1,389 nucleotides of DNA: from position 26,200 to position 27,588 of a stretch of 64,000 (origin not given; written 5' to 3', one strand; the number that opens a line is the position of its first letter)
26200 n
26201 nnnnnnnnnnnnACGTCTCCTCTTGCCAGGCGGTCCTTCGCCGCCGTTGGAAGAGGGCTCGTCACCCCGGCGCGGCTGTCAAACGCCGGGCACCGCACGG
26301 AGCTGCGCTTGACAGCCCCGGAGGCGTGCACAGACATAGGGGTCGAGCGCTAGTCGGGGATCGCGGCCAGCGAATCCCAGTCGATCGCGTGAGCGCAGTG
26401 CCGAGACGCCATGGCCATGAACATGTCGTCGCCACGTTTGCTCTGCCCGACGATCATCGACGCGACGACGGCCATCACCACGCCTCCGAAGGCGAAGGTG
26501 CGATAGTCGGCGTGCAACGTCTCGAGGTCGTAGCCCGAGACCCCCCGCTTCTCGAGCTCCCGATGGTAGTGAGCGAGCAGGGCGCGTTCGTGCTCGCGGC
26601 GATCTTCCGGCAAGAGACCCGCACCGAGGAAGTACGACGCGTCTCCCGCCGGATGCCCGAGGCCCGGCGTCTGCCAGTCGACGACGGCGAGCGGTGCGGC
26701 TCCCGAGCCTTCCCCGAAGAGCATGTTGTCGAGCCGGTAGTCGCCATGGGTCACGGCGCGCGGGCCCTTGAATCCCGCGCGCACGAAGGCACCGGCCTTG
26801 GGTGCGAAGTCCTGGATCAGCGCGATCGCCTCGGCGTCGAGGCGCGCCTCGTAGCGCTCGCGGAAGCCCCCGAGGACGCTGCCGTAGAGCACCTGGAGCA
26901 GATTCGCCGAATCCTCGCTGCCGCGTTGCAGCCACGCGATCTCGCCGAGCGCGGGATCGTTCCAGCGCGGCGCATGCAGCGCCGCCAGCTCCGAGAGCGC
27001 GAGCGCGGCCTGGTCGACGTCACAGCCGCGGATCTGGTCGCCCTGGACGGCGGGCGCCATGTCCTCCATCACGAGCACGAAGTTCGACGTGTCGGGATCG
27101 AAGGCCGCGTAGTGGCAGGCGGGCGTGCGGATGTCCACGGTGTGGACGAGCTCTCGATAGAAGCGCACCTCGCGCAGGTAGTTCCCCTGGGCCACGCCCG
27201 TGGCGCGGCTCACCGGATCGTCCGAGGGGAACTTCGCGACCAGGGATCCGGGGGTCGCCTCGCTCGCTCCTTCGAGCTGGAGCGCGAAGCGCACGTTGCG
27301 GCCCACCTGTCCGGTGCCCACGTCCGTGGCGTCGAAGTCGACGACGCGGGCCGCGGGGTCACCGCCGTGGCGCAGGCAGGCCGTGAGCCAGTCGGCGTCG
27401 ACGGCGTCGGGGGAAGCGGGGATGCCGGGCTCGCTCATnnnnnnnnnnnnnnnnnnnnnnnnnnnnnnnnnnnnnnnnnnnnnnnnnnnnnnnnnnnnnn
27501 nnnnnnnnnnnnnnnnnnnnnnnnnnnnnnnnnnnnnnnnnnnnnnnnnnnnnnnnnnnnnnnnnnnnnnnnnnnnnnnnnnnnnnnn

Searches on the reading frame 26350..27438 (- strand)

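Call 101: search_protein_families(library=pfam, proteins=[window:26350-27438:-], max_evalue=0.01)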
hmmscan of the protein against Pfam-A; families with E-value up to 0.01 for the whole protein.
window:26350-27438:- (362 aa): 3 families
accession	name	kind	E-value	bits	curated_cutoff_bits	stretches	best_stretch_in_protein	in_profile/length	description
PF02958.26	EcKL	-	4.4e-16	59.5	22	2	217-297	205-287/294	Ecdysteroid kinase-like family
PF07914.17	DUF1679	-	3.5e-11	43.1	24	1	228-322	269-369/414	Uncharacterized oxidoreductase dhs-27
PF01636.29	APH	-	2.4e-10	41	23.2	1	82-291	32-228/239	Phosphotransferase enzyme family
